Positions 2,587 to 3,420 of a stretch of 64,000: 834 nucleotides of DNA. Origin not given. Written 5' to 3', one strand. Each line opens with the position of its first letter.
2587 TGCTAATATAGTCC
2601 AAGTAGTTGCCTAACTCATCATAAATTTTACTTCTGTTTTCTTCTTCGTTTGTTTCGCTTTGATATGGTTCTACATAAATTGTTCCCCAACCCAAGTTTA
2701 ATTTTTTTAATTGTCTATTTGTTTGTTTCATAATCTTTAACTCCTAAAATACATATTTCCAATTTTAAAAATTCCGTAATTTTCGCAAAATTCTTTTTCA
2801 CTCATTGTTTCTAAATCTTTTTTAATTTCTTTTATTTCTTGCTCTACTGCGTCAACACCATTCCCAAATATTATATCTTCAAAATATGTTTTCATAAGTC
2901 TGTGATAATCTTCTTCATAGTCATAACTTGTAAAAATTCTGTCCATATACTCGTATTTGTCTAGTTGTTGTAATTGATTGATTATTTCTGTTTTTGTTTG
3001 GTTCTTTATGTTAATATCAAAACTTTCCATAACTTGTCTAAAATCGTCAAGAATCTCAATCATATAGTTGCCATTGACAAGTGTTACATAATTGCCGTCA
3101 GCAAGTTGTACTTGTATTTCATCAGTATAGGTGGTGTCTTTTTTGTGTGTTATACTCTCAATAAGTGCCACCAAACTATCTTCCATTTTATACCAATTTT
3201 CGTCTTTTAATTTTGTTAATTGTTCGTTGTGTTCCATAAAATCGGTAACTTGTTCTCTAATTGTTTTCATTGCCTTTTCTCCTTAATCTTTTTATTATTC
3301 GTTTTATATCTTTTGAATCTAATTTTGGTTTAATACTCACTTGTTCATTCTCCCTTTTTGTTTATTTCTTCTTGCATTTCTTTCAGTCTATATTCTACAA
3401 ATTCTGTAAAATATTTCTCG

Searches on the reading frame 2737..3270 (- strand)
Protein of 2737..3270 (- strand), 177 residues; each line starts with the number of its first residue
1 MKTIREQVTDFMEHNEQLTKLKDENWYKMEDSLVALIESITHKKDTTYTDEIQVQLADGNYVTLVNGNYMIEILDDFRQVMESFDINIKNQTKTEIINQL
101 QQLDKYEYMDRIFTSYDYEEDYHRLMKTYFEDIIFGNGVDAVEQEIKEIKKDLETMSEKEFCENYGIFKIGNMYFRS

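Call 64: search_protein_families(library=pfam, proteins=[window:2737-3270:-], max_evalue=0.01)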
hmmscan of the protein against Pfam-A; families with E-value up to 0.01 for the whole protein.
window:2737-3270:- (177 aa): 1 family
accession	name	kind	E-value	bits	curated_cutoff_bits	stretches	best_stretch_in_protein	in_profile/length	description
PF20251.4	Big_14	-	0.0071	16.7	27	0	17-71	40-90/104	Bacterial Ig-like domain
